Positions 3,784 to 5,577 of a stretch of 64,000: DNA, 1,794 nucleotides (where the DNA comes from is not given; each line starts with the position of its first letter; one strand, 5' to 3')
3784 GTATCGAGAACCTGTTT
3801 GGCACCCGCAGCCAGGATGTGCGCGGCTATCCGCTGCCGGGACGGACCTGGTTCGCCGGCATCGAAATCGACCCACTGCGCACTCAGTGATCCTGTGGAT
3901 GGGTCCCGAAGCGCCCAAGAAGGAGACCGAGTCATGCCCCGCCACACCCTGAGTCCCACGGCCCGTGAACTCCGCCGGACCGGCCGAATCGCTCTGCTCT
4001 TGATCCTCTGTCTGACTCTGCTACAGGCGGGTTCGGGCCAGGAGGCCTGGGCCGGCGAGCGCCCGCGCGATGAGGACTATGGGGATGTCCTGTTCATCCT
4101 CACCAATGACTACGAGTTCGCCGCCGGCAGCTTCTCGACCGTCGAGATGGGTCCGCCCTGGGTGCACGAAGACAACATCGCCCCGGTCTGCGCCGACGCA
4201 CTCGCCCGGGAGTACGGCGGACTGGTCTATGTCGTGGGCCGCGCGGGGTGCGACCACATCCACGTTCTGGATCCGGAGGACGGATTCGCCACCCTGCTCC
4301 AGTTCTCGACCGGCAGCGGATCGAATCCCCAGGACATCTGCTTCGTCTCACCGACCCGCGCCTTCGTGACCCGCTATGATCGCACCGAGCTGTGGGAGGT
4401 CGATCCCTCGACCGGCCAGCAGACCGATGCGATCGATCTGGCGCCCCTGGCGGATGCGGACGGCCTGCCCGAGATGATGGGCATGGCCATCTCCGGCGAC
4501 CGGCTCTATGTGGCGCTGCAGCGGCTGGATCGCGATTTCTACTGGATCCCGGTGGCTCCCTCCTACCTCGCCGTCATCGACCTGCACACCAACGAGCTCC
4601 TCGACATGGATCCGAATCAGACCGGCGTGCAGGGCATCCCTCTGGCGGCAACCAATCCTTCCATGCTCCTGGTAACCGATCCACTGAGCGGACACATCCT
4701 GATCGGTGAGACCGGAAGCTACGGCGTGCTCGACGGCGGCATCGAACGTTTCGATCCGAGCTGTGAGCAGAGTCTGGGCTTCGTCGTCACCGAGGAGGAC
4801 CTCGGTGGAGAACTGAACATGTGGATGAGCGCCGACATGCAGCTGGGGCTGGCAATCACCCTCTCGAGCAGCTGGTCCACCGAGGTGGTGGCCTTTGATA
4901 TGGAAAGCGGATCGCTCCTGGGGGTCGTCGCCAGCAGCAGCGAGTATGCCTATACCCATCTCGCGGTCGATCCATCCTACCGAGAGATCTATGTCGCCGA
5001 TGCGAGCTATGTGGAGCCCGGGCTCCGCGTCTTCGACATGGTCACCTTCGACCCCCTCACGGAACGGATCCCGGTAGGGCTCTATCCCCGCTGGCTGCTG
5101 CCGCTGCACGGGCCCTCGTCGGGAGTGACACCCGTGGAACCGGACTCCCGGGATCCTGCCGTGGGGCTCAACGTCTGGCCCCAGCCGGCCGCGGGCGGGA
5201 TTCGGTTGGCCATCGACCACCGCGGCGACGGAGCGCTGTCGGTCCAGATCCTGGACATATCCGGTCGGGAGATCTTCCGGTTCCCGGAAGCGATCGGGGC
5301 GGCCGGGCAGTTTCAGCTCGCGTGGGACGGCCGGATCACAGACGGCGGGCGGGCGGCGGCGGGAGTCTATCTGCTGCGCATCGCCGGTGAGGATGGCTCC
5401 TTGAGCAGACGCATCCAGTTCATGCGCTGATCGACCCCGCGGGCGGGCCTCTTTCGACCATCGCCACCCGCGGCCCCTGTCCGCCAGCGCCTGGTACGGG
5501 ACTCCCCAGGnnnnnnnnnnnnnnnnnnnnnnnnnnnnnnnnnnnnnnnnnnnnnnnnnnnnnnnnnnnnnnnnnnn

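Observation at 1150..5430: Cobalamin riboswitch - BtuB-like receptor - beta-propeller protein with T9SS-type C-terminal domain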

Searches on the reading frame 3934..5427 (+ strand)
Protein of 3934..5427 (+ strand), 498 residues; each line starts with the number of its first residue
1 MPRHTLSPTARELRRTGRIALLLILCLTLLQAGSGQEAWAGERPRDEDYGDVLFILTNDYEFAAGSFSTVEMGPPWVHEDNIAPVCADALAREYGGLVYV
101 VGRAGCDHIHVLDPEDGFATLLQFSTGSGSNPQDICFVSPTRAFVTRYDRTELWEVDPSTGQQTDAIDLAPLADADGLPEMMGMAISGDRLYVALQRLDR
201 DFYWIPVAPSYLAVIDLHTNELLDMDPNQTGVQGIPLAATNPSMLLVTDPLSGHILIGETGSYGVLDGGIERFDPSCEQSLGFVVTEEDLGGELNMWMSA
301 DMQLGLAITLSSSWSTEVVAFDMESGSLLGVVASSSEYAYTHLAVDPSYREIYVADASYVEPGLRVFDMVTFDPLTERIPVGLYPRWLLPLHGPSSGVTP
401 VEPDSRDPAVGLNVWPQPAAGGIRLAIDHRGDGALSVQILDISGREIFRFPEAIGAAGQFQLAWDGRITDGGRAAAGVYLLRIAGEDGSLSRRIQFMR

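Call 9: search_protein_families(library=pfam, proteins=[window:3934-5427:+], max_evalue=0.01)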
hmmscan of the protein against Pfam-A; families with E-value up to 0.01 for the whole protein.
window:3934-5427:+ (498 aa): 1 family
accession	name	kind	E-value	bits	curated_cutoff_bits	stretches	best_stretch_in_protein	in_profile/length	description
PF13860.13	FlgD_ig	-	4.6e-07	30.2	27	1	434-488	24-78/79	FlgD Ig-like domain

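Call 10: search_protein_families(library=ncbifam, proteins=[window:3934-5427:+], max_evalue=0.01)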
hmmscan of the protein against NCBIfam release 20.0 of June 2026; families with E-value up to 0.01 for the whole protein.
window:3934-5427:+ (498 aa): 4 families
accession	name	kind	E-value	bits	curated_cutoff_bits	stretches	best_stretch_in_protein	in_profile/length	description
TIGR04183.1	Por_Secre_tail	domain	2.8e-05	24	23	1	414-494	1-69/72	T9SS type A sorting domain-containing protein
NF005176.1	PRK06655.1-1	equivalog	0.00037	20.5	230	1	434-488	98-153/197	flagellar hook assembly protein FlgD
NF009277.0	PRK12634.1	equivalog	0.0017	18.5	333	1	429-484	118-173/221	flagellar basal body rod modification protein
NF033707.1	T9SS_sortase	equivalog_domain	0.003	15.2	420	1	413-484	1000-1076/1095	type IX secretion system sortase PorU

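Call 11: search_solved_structures(query=window:3934-5427:+, max_evalue=1, show_alignments=2)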
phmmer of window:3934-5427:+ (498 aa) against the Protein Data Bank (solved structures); distinct sequences matched with E-value up to 1: 1.
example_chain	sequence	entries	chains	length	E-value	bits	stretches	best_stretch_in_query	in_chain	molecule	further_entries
3c12_A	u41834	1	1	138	0.0027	19.6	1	421-484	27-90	Flagellar protein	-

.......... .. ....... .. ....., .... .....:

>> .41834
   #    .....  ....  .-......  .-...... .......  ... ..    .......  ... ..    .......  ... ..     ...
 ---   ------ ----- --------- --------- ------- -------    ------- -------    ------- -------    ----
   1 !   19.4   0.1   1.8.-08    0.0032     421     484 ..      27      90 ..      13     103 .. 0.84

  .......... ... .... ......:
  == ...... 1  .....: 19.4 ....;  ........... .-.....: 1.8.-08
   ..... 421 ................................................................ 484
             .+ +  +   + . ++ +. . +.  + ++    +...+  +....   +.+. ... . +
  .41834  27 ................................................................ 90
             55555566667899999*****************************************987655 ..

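Call 13: find_homologous_proteins(query=window:3934-5427:+)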
Query window:3934-5427:+ (498 aa): 565 proteins with E <= 0.001 among 8000 candidates; the best 120 are listed.
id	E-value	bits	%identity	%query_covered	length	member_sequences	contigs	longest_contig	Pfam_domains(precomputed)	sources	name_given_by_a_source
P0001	0.0e+0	1135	100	100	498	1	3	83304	PF13860.13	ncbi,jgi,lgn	jgi:hypothetical protein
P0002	1.5e-198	679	66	93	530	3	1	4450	-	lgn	-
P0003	6.5e-197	673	63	99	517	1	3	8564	-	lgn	-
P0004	5.6e-177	608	58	99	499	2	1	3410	PF13860.13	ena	-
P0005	3.5e-174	598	57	98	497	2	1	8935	PF13860.13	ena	-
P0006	4.3e-165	568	57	91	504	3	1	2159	PF13860.13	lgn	-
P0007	1.5e-152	527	52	93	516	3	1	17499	PF13860.13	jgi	jgi:hypothetical protein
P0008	3.0e-152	526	53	98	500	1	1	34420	PF13860.13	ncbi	-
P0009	6.5e-148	512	51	96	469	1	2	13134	PF13860.13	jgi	jgi:hypothetical protein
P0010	5.2e-146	505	54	90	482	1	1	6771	-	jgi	jgi:hypothetical protein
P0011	2.1e-145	503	49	91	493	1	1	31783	-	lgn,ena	-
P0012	1.7e-144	500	52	90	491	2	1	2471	PF13860.13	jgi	-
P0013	6.8e-144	498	55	85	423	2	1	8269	PF13860.13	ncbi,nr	ncbi:MAG: T9SS type A sorting domain-containing protein, partial [Candidatus Eisenbacteria sp.]|nr:T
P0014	7.2e-144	498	53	90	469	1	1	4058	-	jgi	jgi:hypothetical protein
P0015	2.8e-141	490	50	91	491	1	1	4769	PF13860.13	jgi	jgi:hypothetical protein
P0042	3.8e-111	390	46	90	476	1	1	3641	PF18962.8,PF13860.13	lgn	-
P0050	8.4e-106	373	45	90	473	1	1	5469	PF18962.8,PF13860.13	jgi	jgi:hypothetical protein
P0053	1.2e-100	356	43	88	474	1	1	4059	PF18962.8,PF13860.13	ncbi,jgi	-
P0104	1.2e-84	303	36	98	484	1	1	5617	PF18962.8,PF13860.13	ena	-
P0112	3.8e-82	295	39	88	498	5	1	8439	PF18962.8,PF13860.13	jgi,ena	jgi:hypothetical protein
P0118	4.0e-81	291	36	89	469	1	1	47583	PF18962.8,PF13860.13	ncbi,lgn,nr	ncbi:MAG: T9SS type A sorting domain-containing protein [Bacteroidales bacterium]|nr:T9SS type A sor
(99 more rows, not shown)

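Call 17: find_encoding_contigs(protein=P0001, flank=10000, max_places=3)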
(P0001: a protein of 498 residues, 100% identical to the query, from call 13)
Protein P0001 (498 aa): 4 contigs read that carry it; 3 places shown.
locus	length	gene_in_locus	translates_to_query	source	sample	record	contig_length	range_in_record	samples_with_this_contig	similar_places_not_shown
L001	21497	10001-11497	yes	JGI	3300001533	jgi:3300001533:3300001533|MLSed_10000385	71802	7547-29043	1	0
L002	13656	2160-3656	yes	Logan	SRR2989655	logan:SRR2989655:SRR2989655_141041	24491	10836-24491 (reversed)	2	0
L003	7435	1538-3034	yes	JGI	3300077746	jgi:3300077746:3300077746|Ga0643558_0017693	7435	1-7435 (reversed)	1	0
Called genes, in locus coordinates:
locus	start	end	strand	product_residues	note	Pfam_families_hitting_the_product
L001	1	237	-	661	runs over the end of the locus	PF02934:GatB_N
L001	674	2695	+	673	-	PF13860:FlgD_ig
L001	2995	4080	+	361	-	PF20244:DUF6599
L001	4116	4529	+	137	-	PF14489:QueF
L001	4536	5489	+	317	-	PF04055:Radical_SAM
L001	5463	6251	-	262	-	PF13649:Methyltransf_25 (weak)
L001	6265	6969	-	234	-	-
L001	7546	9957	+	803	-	PF07715:Plug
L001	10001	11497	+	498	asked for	PF13860:FlgD_ig (weak)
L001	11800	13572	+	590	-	PF07238:PilZ (weak), PF08668:HDOD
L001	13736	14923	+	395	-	PF17957:Big_7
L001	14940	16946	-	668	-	-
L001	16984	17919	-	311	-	PF00535:Glycos_transf_2, PF13641:Glyco_tranf_2_3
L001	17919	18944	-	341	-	PF13439:Glyco_transf_4 (faint), PF13692:Glyco_trans_1_4 (weak), PF13524:Glyco_trans_1_2 (weak), PF00534:Glycos_transf_1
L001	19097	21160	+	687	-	PF02563:Poly_export, PF10531:SLBB, PF22461:SLBB_2, PF10531:SLBB, PF22461:SLBB_2, PF10531:SLBB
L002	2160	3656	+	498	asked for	PF13860:FlgD_ig (weak)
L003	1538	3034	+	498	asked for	PF13860:FlgD_ig (weak)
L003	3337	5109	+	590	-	PF07238:PilZ (weak), PF08668:HDOD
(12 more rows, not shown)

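Call 19: find_related_loci(query=A1, collection=genome_contigs, flank=6000)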
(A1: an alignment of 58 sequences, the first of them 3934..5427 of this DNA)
Query A1 (498 aa) in genome_contigs; peptide patterns used: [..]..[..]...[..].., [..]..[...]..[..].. (x = any residue, [..] = any of these).
599 stretches matched a pattern (row limit reached: there are more); 469 encode a relative of the query (tblastn E <= 1e-3); the best 80 are kept; 80 distinct loci.
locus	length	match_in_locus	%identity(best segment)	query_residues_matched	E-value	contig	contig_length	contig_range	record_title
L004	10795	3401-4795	66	35-498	0e+0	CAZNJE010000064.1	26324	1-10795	MAG TPA_asm: uncultured bacterium isolate SRP141376_co4_8 genome assembly, contig: NODE_3342_length_26324_cov_8.058777,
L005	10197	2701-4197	56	3-498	1e-176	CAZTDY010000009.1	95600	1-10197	MAG TPA_asm: uncultured bacterium isolate binchicken_co142_298 genome assembly, contig: NODE_447_length_95600_cov_26.283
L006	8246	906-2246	55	50-498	2e-155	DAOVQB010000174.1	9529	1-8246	MAG TPA_asm: Candidatus Eisenbacteria bacterium isolate CSMAG_1564 CSMAG_1564_k141_1304241_length_9529_cov_12.7878, whol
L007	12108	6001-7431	47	19-498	7e-140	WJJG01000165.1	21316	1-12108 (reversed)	MAG: Candidatus Eisenbacteria bacterium isolate Bin_233 k141_1722868, whole genome shotgun sequence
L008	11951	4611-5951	50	50-498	2e-131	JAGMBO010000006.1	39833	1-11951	MAG: Candidatus Eisenbacteria bacterium isolate RS_16_23 ZL425.bin.23.fa_6, whole genome shotgun sequence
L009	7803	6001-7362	49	51-498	2e-129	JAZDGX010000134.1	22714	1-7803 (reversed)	MAG: Candidatus Eisenbacteria bacterium isolate MEGAHIT-group-0.29 k141_4663086, whole genome shotgun sequence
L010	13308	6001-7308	52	50-482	3e-126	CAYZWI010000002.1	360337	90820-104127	MAG TPA_asm: uncultured bacterium isolate SRP192927_co7_350 genome assembly, contig: NODE_4_length_360337_cov_52.607122,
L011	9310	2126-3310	49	2-398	5e-123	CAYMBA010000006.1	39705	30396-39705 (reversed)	MAG TPA_asm: uncultured bacterium isolate SRP338002_co1_151 genome assembly, contig: NODE_923_length_39705_cov_6.575006,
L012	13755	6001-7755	49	50-498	2e-122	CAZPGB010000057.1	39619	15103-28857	MAG TPA_asm: uncultured bacterium isolate SRP141376_co4_320 genome assembly, contig: NODE_1790_length_39619_cov_40.97442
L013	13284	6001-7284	48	50-481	3e-115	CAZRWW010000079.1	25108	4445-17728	MAG TPA_asm: uncultured bacterium isolate binchicken_co7_194 genome assembly, contig: NODE_2998_length_25108_cov_6.51682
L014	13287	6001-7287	45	51-485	2e-107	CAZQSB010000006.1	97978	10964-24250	MAG TPA_asm: uncultured bacterium isolate SRP332253_co2_189 genome assembly, contig: NODE_148_length_97978_cov_5.658722,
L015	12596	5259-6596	43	51-498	4e-100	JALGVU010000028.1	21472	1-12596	MAG: bacterium isolate Meg19_46_Bin_182 Meg19_46_Bin_182_scaffold_3242, whole genome shotgun sequence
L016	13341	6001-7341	41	51-498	4e-98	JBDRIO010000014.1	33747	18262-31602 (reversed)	MAG: Candidatus Eisenbacteria bacterium isolate MEGAHIT-group-1.590 k141_11698828, whole genome shotgun sequence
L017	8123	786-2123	42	51-498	8e-98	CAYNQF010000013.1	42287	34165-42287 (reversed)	MAG TPA_asm: uncultured bacterium isolate binchicken_co150_59 genome assembly, contig: NODE_1875_length_42287_cov_6.7351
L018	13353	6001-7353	42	51-498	1e-97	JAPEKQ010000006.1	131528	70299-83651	MAG: bacterium isolate MAG173-P120 NODE_6_length_131528_cov_137.499380, whole genome shotgun sequence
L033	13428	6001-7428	40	26-498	8e-95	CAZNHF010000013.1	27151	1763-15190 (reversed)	MAG TPA_asm: uncultured bacterium isolate binchicken_co109_8 genome assembly, contig: NODE_183_length_27151_cov_8.510887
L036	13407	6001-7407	38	14-498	2e-84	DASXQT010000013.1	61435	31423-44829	MAG TPA_asm: Candidatus Eisenbacteria bacterium isolate SMAG_U4620 k141_949218, whole genome shotgun sequence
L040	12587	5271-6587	40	54-498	3e-83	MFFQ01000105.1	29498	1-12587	MAG: Candidatus Eisenbacteria bacterium RBG_16_71_46 RBG_16_scaffold_6734, whole genome shotgun sequence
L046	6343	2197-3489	40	54-490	9e-81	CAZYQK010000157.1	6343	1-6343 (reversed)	MAG TPA_asm: uncultured bacterium isolate SRP119689_co1_84 genome assembly, contig: NODE_20238_length_6343_cov_7.726304,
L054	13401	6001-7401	38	19-489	1e-78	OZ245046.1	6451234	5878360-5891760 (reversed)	MAG: Candidatus Eiseniibacteriota bacterium isolate 9d5bca9a-b2ae-4bb4-9135-b14f0b5ecb2e genome assembly, chromosome: 1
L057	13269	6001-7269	40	54-482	9e-78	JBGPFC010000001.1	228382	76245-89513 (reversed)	MAG: Candidatus Eisenbacteria bacterium isolate OBJ_0618_7090110_76 k141_8381585_length_228382_cov_29.5388, whole genome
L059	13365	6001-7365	37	54-498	1e-77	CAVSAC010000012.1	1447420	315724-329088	MAG: Candidatus Eisenbacteria bacterium isolate MFD05942.bin.1.32 genome assembly, contig: contig_16431, whole genome sh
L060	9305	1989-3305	39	54-494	5e-77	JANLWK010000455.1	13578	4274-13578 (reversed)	MAG: Candidatus Eisenbacteria bacterium isolate OTE_20_metabat_388 OTE_20_k141_4462804, whole genome shotgun sequence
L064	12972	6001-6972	43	50-367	1e-75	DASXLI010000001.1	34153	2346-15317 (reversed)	MAG TPA_asm: Candidatus Binatia bacterium isolate SMAG_U5298 k141_381961, whole genome shotgun sequence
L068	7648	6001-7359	38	54-498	2e-74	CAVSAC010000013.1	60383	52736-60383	MAG: Candidatus Eisenbacteria bacterium isolate MFD05942.bin.1.32 genome assembly, contig: contig_18586, whole genome sh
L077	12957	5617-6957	37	54-497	2e-72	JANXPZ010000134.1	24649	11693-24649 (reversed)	MAG: Candidatus Eisenbacteria bacterium isolate GL140_4_concoct_147_sub GL140_4_k141_2123762, whole genome shotgun seque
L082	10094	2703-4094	34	13-484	6e-71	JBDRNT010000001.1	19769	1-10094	MAG: Candidatus Eisenbacteria bacterium isolate MEGAHIT-group-1.912 k141_6197609, whole genome shotgun sequence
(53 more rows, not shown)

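Call 20: predict_structure(alignment_id=A1)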
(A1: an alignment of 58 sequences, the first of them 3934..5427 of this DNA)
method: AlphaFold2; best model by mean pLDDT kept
length: 498 residues; sequences in the alignment: 58
mean_pLDDT: 90.1   pTM: 0.85
mean pLDDT of the five models: 90.1, 89.1, 89.0, 88.5, 88.4
residues with pLDDT >= 90: 378; 70-90: 64; 50-70: 30; < 50: 26
segments of 3 or more residues with pLDDT < 50: 1-7, 10-15, 33-44
pLDDT, mean of each block of 10 residues (from residue 1): 44 51 63 49 60 97 96 96 98 96 98 96 98 97 98 98 98 92 96 95 90 98 97 97 94 95 93 97 98 95 94 97 96 98 94 97 97 97 98 82 63 88 91 93 96 88 95 95 91 90
secondary structure, 60 per line:
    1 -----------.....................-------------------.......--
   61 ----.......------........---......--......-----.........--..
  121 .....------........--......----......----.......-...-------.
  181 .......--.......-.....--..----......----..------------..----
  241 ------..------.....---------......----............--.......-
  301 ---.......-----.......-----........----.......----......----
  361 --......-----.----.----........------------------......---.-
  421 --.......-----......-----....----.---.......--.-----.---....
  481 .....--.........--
elements in order: H12-32 E52-58 E65-71 E78-85 E89-94 E97-102 E108-113 E119-125 E132-139 E142-147 E152-157 E162-168 E180-187 E190-196 E211-216 E255-259 E269-274 E279-286 H287-290 E293-299 E304-310 E316-322 E328-335 E340-346 E351-356 E363-368 E384-391 E410-415 E423-429 E435-440 E446-449 E458-464 E477-485 E488-496

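Call 24: fold_search(model_id=the predicted structure, library=pdb)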
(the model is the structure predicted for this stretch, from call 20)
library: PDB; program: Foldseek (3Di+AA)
matches with E <= 10: 1847; with E <= 0.001: 588
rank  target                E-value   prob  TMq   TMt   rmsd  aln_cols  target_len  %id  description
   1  1l0q_A                1.0e-14  1.00  0.45  0.56  18.4       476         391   14  Tandem YVTN beta-propeller and PKD domains from an archaeal surface layer protein (released 2002-11-06)
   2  8bai_A                5.5e-14  1.00  0.53  0.79   3.7       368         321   18  The surface-exposed lipo-protein of BtuG2 in complex with cyanocobalamin. (released 2023-10-25)
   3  8bai_B                9.8e-14  1.00  0.52  0.78   3.8       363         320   18  The surface-exposed lipo-protein of BtuG2 in complex with cyanocobalamin. (released 2023-10-25)
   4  8bmz_B                9.8e-14  1.00  0.52  0.75   4.1       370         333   18  Bacteroides thetaiotaomicron surface lipoprotein BT1954 bound to adenosylcobalamin (released 2023-08-16)
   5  8bmy_A                1.1e-13  1.00  0.51  0.74   4.1       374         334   17  Bacteroides thetaiotaomicron surface lipoprotein bound to cyanocobalamin (released 2023-08-16)
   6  8bmz_A                2.4e-13  1.00  0.52  0.76   4.1       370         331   18  Bacteroides thetaiotaomicron surface lipoprotein BT1954 bound to adenosylcobalamin (released 2023-08-16)
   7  3dsm                  4.3e-13  1.00  0.53  0.78   3.6       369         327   17  Crystal structure of the surface layer protein BACUNI_02894 from Bacteroides uniformis, Northeast Structural Genomics Co (released 2008-09-09)
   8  8bn0                  5.4e-13  1.00  0.53  0.75   3.9       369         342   18  Bacteroides thetaiotaomicron surface protein BT1954 bound to (released 2023-08-16)
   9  8okv_D                8.3e-13  1.00  0.52  0.78   3.6       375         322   15  lipoprotein BT2095 from Bacteroides thetaiotamicron bound to cyanocobalamin CnCbl (released 2023-09-20)
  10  8okv_B                8.7e-13  1.00  0.53  0.78   3.8       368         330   17  lipoprotein BT2095 from Bacteroides thetaiotamicron bound to cyanocobalamin CnCbl (released 2023-09-20)
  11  8okv_A                9.6e-13  1.00  0.53  0.79   3.8       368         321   17  lipoprotein BT2095 from Bacteroides thetaiotamicron bound to cyanocobalamin CnCbl (released 2023-09-20)
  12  8okv_C                1.4e-12  1.00  0.53  0.79   3.8       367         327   17  lipoprotein BT2095 from Bacteroides thetaiotamicron bound to cyanocobalamin CnCbl (released 2023-09-20)
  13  8bmx_D                2.7e-12  1.00  0.52  0.76   4.3       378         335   17  Bacteroides thetaiotaomicron B12 TonB dependent transporter in complex with a surface lipoprotein (released 2023-09-20)
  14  8p97_B                3.0e-12  1.00  0.52  0.75   4.1       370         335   18  BtuB3G3 bound to cyanocobalamin with disordered EL8 (released 2023-08-16)
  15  5m11                  8.1e-11  1.00  0.41  0.29  15.2       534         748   14  Structural and functional probing of PorZ, an essential bacterial surface component of the type-IX secretion system of h (released 2016-11-09)
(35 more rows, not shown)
